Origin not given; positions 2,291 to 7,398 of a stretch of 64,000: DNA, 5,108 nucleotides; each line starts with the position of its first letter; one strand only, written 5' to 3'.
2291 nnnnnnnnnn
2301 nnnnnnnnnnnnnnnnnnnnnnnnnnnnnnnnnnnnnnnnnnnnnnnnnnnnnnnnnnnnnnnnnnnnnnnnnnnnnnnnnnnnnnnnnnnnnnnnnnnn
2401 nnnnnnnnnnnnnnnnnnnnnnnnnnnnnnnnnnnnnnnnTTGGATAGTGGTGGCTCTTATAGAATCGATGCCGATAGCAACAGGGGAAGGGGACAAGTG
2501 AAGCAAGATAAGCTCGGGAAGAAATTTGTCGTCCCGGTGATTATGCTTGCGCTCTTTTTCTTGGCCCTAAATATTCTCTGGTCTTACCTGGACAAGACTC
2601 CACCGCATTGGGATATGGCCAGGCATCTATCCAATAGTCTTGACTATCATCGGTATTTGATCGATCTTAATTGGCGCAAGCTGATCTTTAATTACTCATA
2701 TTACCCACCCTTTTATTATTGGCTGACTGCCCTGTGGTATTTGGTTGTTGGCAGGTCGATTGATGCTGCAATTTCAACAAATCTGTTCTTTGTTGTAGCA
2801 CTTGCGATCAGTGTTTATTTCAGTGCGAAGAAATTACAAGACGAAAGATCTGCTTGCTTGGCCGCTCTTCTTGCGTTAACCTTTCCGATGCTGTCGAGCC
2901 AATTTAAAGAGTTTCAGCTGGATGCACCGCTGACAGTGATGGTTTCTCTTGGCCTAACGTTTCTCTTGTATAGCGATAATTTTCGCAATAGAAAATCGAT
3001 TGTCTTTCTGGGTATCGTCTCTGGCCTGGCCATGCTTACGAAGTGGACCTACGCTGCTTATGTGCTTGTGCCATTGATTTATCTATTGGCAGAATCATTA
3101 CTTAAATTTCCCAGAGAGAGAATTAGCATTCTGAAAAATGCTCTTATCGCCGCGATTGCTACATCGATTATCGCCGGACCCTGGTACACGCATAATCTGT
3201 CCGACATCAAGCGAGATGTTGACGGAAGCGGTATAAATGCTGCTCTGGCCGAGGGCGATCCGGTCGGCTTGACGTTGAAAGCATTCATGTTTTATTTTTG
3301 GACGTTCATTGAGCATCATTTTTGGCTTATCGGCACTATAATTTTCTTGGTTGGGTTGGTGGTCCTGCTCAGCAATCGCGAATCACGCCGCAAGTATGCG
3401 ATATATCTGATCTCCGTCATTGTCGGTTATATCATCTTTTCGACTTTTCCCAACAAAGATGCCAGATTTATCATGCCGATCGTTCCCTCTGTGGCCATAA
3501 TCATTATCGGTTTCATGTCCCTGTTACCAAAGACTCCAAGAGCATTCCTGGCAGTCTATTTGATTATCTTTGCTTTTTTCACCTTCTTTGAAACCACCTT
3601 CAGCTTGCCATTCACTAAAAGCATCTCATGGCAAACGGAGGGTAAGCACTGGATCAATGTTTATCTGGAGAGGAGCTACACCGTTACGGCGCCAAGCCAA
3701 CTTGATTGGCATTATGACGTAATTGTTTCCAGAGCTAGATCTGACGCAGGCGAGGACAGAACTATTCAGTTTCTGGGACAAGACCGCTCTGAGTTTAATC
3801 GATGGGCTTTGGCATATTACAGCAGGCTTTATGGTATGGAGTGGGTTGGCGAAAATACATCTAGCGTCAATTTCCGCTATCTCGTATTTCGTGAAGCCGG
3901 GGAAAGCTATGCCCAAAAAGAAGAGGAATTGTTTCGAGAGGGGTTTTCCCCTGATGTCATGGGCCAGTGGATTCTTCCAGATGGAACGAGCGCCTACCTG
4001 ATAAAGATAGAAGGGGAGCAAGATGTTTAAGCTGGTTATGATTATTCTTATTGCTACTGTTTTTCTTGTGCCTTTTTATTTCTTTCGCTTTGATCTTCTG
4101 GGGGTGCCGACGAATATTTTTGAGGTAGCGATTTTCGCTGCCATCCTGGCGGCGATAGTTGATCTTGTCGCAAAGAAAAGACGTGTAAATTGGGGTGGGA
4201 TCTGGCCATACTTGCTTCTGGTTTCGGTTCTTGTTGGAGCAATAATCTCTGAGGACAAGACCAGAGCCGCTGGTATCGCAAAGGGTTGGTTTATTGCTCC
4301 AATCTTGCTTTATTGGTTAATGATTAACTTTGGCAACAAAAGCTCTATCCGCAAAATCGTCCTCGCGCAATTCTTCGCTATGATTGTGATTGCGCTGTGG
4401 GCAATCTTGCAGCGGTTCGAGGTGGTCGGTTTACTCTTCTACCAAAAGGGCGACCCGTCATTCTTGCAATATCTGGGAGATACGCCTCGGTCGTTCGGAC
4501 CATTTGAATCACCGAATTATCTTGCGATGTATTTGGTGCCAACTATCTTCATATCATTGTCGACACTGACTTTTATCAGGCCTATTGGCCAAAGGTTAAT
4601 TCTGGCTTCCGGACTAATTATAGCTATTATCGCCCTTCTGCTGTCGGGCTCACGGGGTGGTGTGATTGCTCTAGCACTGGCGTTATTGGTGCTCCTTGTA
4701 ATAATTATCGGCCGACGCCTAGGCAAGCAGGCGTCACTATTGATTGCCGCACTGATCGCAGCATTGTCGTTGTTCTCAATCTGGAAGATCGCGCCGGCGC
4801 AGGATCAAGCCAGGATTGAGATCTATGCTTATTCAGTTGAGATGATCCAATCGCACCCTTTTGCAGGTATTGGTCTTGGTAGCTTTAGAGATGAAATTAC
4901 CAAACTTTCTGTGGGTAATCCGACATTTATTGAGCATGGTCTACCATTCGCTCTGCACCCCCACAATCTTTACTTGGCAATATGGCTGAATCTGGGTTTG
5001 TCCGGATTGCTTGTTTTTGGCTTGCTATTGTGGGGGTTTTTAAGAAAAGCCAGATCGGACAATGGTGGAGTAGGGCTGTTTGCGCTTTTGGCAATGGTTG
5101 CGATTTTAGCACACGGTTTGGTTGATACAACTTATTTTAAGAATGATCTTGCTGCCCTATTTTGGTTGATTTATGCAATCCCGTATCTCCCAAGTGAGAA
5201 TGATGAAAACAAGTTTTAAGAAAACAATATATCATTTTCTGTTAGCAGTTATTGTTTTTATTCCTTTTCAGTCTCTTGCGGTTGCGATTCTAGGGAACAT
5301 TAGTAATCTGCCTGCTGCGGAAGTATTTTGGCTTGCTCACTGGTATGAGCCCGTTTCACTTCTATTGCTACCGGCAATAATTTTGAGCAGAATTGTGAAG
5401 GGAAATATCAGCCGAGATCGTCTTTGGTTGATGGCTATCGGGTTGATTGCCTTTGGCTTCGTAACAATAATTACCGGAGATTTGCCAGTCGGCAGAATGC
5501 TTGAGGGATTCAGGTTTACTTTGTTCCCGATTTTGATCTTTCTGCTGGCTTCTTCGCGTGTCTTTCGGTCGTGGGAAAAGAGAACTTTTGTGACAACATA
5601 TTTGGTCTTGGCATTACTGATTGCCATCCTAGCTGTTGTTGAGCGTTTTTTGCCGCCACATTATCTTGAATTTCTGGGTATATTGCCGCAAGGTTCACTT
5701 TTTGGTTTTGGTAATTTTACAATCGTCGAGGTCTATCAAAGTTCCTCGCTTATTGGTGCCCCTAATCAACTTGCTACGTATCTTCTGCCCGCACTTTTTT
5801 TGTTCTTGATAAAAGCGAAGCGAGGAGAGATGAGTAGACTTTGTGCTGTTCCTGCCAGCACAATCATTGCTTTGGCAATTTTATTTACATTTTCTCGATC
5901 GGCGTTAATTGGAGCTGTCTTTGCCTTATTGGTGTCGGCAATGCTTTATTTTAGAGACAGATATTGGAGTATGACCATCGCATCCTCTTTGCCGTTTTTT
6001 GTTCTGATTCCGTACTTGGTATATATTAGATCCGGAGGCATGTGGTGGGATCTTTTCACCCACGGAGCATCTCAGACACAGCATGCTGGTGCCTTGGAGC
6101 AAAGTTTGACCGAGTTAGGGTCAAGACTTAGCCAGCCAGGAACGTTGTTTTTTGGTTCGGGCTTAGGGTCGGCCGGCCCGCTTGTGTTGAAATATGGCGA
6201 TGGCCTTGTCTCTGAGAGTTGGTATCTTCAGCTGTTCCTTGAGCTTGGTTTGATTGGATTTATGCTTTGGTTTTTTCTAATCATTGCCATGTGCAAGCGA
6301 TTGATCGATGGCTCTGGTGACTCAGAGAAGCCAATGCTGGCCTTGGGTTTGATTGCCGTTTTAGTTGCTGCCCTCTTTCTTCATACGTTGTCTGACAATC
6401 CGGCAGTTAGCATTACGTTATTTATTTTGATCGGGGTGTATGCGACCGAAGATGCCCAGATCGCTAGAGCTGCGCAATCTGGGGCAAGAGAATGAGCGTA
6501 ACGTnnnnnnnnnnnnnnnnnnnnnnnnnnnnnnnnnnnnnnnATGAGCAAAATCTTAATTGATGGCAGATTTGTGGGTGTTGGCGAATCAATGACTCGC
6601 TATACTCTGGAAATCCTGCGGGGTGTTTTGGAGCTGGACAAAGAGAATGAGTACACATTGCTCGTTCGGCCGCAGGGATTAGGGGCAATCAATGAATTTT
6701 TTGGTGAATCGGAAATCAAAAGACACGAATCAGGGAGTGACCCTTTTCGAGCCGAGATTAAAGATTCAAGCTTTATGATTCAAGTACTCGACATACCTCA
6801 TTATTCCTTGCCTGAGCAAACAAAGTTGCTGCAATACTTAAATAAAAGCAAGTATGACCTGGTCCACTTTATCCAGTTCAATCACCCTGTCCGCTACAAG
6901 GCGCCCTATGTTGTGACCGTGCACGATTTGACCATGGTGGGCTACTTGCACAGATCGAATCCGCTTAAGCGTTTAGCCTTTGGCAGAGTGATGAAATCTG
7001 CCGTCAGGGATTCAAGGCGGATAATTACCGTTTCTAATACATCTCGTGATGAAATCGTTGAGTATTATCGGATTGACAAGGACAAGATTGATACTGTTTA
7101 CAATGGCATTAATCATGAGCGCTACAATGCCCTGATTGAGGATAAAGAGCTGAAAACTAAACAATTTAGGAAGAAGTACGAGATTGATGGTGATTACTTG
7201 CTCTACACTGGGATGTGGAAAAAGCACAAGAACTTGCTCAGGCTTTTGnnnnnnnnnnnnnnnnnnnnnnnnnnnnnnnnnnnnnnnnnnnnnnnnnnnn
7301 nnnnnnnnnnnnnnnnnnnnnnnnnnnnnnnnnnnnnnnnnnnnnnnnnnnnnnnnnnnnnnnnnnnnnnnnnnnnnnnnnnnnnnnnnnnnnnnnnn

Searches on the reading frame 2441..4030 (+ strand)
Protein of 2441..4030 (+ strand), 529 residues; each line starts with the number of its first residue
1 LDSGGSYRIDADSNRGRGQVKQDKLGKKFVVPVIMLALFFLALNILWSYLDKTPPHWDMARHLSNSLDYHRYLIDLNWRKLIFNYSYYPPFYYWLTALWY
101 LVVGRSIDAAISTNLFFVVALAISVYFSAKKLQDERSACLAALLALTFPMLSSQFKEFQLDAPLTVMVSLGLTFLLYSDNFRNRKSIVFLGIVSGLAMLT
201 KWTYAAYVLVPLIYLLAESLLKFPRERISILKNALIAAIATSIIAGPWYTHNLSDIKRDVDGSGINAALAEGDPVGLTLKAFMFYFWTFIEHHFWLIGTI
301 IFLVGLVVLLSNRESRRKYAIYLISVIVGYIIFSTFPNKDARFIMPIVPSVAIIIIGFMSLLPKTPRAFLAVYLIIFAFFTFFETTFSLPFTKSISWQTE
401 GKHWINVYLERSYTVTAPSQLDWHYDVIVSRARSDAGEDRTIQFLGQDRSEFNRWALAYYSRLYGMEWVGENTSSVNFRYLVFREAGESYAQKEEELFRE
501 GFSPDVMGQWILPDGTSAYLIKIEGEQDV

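Call 6: search_protein_families(library=pfam, proteins=[window:2441-4030:+], max_evalue=0.01)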
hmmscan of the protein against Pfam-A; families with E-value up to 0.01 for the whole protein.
window:2441-4030:+ (529 aa): 2 families
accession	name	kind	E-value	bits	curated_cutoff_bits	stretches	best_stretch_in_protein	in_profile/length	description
PF13231.12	PMT_2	-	2.3e-15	57.6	26.1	1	89-242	3-155/160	Dolichyl-phosphate-mannose-protein mannosyltransferase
PF10131.15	PTPS_related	-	0.00038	19.5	26.4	1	85-388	1-310/621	6-pyruvoyl-tetrahydropterin synthase related domain; membrane protein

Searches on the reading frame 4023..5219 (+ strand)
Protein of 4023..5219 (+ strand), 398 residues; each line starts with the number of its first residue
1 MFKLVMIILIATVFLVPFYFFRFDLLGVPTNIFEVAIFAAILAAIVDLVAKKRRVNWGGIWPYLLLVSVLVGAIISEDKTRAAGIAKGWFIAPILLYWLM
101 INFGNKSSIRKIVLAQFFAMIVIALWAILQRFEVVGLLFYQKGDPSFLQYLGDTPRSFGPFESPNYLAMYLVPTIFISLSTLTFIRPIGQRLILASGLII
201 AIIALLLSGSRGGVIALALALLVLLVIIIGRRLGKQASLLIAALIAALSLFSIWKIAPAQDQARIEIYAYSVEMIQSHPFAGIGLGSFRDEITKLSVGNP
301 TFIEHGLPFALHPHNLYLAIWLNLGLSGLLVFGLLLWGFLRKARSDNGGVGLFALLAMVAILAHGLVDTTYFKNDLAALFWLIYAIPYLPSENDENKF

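Call 6: search_protein_families(library=pfam, proteins=[window:4023-5219:+], max_evalue=0.01)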
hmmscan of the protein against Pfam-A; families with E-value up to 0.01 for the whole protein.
window:4023-5219:+ (398 aa): 1 family
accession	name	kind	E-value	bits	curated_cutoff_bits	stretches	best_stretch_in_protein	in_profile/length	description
PF04932.20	Wzy_C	-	6.1e-19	68.7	31.7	1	198-332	3-148/149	O-Antigen ligase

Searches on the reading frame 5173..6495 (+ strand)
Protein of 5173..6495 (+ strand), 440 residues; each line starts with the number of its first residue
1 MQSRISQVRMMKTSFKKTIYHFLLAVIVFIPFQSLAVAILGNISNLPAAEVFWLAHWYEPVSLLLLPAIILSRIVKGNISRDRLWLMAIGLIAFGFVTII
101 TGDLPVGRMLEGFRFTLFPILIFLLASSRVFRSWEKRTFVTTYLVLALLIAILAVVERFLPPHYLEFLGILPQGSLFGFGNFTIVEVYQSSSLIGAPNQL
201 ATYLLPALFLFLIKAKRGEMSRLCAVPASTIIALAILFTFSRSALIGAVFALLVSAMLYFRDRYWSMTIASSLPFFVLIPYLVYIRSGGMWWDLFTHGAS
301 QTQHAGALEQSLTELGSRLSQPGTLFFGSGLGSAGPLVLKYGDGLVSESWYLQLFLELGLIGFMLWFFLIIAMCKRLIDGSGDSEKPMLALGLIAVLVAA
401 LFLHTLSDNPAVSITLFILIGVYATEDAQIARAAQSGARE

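Call 6: search_protein_families(library=pfam, proteins=[window:5173-6495:+], max_evalue=0.01)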
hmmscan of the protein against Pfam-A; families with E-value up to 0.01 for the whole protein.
window:5173-6495:+ (440 aa): 1 family
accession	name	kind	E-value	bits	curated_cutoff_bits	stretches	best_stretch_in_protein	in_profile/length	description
PF04932.20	Wzy_C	-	0.00014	22.1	31.7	1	230-278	4-56/149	O-Antigen ligase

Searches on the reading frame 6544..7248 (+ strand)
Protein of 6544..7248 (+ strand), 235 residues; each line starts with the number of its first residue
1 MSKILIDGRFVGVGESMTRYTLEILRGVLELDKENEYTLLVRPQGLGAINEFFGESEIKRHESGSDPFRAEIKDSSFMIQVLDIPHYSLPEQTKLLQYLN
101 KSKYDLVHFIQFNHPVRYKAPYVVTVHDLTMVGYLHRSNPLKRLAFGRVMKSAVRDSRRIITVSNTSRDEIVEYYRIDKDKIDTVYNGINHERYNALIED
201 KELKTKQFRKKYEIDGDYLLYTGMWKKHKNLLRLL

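Call 47: find_homologous_proteins(query=window:6544-7248:+, max_evalue=1e-30)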
Query window:6544-7248:+ (235 aa): 151 proteins with E <= 1e-30 among 590 candidates; the best 120 are listed.
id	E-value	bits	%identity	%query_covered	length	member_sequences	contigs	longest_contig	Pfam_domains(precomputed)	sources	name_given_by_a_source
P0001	1.7e-151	520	100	100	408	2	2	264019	PF00534.27,PF13579.13,PF00982.28,PF13524.13,PF13439.13,PF20706.4,PF13692.13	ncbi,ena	ncbi:MAG: glycosyltransferase family 1 protein [Patescibacteria group bacterium]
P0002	1.3e-88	315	63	100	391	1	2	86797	PF00534.27,PF13579.13,PF00982.28,PF13524.13,PF13439.13,PF20706.4,PF13692.13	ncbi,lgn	-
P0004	5.6e-83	296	59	100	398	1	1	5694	PF00534.27,PF00982.28,PF13524.13,PF13439.13,PF20706.4,PF13692.13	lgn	-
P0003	9.7e-83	295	59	100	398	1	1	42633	PF00534.27,PF00982.28,PF13524.13,PF13439.13,PF20706.4,PF13692.13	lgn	-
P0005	2.2e-82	294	56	100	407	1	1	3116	PF00534.27,PF00982.28,PF13439.13,PF20706.4,PF13692.13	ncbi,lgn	-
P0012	1.5e-81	291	56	100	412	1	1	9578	PF00534.27,PF00982.28,PF13524.13,PF13439.13,PF20706.4,PF13692.13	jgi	-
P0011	7.5e-79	283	56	100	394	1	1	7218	PF00534.27,PF00982.28,PF13524.13,PF13439.13,PF20706.4,PF13692.13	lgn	-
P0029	3.0e-78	281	51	100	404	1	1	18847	PF00534.27,PF13524.13,PF13439.13,PF20706.4,PF13692.13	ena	-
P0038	5.2e-78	280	54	100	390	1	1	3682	PF00534.27,PF00982.28,PF13524.13,PF13439.13,PF20706.4,PF13692.13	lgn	-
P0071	6.0e-78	280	52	100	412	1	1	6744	PF00534.27,PF13579.13,PF00982.28,PF13439.13,PF20706.4,PF13692.13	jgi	-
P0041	6.6e-78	279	55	100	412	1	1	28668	PF00534.27,PF13439.13,PF20706.4,PF13692.13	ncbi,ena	-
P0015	1.0e-77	279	54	100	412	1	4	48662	PF00534.27,PF13579.13,PF00982.28,PF13524.13,PF13439.13,PF20706.4,PF13692.13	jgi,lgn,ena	-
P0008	1.9e-77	278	56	99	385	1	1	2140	PF00534.27,PF13524.13,PF13439.13,PF20706.4,PF13692.13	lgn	-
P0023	3.0e-77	277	54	100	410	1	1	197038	PF00534.27,PF00982.28,PF13524.13,PF13439.13,PF20706.4,PF13692.13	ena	-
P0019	6.5e-77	276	54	100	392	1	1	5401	PF00534.27,PF00982.28,PF13524.13,PF13439.13,PF20706.4,PF13692.13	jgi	jgi:glycosyltransferase involved in cell wall biosynthesis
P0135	6.3e-75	270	54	100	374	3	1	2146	PF00534.27,PF13439.13,PF13692.13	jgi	-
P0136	8.1e-70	253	53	99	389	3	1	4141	PF00534.27,PF13579.13,PF13524.13,PF13439.13,PF20706.4,PF13692.13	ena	-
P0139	1.6e-67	246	50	99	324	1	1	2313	PF00534.27,PF13579.13,PF13439.13,PF13692.13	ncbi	-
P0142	2.0e-66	242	52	100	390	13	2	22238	PF00534.27,PF13524.13,PF13439.13,PF20706.4,PF13692.13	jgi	-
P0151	7.4e-65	237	49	100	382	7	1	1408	PF00534.27,PF13579.13,PF00982.28,PF13524.13,PF13439.13,PF20706.4,PF13692.13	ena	-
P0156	5.0e-64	234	51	100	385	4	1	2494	PF00534.27,PF13524.13,PF13439.13,PF20706.4,PF13692.13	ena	-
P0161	1.0e-63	233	48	100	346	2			PF00534.27,PF13439.13,PF13692.13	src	-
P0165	1.7e-63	232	51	100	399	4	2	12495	PF00534.27,PF13524.13,PF13439.13,PF20706.4,PF13692.13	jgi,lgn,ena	-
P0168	2.1e-63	232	50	99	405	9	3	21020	PF00534.27,PF13524.13,PF13439.13,PF20706.4,PF13692.13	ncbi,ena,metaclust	metaclust:\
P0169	3.3e-63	231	48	99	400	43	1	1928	PF00534.27,PF13524.13,PF13439.13,PF20706.4,PF13692.13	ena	-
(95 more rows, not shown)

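Call 48: list_cluster_members(proteins=[P0169, P0142, P0168, P0151, P0156, P0165, P0135, P0136, P0139, P0161])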
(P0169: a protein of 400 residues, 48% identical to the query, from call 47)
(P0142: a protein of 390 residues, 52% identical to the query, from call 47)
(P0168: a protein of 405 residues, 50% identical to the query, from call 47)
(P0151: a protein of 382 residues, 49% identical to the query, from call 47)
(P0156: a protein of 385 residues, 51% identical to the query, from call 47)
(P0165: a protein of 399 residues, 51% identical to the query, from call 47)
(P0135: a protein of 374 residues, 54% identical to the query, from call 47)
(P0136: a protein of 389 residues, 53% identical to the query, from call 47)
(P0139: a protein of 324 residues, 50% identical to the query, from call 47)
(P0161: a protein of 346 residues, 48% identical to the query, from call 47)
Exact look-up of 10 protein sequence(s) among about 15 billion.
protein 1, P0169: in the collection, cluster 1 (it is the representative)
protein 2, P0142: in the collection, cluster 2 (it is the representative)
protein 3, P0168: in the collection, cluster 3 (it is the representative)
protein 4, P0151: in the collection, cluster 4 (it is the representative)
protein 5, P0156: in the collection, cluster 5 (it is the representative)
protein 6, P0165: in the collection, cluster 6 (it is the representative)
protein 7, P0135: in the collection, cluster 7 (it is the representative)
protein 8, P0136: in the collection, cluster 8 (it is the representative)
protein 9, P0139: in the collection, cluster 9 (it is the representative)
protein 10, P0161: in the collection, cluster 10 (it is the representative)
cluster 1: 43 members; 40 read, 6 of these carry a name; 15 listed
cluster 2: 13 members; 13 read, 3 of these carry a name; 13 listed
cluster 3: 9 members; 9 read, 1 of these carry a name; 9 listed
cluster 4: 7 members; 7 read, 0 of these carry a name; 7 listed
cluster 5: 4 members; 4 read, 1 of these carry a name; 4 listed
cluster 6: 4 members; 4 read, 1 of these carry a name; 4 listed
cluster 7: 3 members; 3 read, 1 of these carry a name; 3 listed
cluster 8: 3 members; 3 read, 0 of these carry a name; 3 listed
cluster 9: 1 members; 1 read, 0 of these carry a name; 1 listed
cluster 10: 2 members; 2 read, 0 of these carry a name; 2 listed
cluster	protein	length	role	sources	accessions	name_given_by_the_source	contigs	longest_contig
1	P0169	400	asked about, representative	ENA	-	-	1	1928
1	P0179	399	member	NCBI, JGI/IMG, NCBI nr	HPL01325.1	MAG TPA: glycosyltransferase family 1 protein [bacterium] | glycosyltransferase family 1 protein [bacterium]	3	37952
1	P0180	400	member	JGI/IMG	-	glycosyltransferase involved in cell wall biosynthesis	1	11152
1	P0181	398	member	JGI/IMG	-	hypothetical protein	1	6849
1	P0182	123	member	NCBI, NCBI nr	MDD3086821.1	MAG: hypothetical protein PHH45_02710, partial [Patescibacteria group bacterium] | hypothetical protein [Patescibacteria group bacterium]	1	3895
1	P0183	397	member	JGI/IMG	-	glycosyltransferase involved in cell wall biosynthesis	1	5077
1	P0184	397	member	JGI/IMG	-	glycosyltransferase involved in cell wall biosynthesis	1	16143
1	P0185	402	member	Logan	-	-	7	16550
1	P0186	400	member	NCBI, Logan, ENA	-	-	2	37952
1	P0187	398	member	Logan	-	-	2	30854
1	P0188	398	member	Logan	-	-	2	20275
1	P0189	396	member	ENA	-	-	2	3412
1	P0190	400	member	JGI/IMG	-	-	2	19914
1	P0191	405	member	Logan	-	-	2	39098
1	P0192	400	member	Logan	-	-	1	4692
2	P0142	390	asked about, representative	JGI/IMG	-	-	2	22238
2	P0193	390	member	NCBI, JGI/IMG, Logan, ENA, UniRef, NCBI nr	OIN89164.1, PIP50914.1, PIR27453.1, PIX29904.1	hypothetical protein CO019_00535 [Candidatus Berkelbacteria bacterium ... | Glycosyltransferase family 1 protein n=6 Tax=Candidatus Berkelbacteria TaxID=1618330 ... | MAG: hypothetical protein AUJ40_02270 [Candidatus Berkelbacteria bacterium CG1_02_42_45]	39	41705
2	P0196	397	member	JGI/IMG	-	-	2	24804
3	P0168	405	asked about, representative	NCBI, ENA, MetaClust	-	\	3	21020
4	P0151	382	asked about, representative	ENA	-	-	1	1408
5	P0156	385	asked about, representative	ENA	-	-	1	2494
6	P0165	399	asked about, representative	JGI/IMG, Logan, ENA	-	-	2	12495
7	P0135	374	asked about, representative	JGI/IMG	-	-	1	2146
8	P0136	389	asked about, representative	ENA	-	-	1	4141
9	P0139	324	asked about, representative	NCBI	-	-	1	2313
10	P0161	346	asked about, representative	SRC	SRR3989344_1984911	-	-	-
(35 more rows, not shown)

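Call 52: find_encoding_contigs(protein=P0196, flank=600, max_places=4)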
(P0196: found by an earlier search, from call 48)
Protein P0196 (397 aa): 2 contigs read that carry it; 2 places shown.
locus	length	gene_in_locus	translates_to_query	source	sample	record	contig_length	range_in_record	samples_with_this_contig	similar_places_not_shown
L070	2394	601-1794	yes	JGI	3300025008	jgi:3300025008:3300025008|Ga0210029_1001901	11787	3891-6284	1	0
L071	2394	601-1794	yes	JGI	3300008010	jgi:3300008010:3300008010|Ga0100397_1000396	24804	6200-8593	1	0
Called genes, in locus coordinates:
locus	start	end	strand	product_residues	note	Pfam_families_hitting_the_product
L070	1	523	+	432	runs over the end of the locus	PF04932:Wzy_C (weak)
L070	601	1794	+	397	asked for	PF13439:Glyco_transf_4, PF00534:Glycos_transf_1, PF13692:Glyco_trans_1_4, PF20706:GT4-conflict (weak), PF13524:Glyco_trans_1_2 (weak)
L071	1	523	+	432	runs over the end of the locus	PF04932:Wzy_C (weak)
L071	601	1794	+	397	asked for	PF13439:Glyco_transf_4, PF00534:Glycos_transf_1, PF13692:Glyco_trans_1_4, PF20706:GT4-conflict (weak), PF13524:Glyco_trans_1_2 (weak)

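Call 53: find_encoding_contigs(protein=P0193, flank=600, max_places=10)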
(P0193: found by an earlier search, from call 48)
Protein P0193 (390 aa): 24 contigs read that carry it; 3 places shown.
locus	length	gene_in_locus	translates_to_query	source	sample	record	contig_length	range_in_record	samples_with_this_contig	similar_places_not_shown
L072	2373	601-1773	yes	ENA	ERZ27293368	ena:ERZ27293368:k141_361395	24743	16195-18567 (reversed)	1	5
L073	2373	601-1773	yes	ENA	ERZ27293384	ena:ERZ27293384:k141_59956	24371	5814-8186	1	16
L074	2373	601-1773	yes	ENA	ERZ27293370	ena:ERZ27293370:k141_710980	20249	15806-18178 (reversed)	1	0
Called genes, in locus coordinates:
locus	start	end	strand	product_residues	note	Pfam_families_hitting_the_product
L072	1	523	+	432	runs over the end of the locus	PF04932:Wzy_C (weak)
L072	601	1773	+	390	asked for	PF13439:Glyco_transf_4, PF00534:Glycos_transf_1, PF13692:Glyco_trans_1_4, PF20706:GT4-conflict (weak), PF13524:Glyco_trans_1_2 (weak)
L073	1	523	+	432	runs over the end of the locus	PF04932:Wzy_C (weak)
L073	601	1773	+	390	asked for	PF13439:Glyco_transf_4, PF00534:Glycos_transf_1, PF13692:Glyco_trans_1_4, PF20706:GT4-conflict (weak), PF13524:Glyco_trans_1_2 (weak)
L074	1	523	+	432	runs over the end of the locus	PF04932:Wzy_C (weak)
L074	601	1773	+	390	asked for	PF13439:Glyco_transf_4, PF00534:Glycos_transf_1, PF13692:Glyco_trans_1_4, PF20706:GT4-conflict (weak), PF13524:Glyco_trans_1_2 (weak)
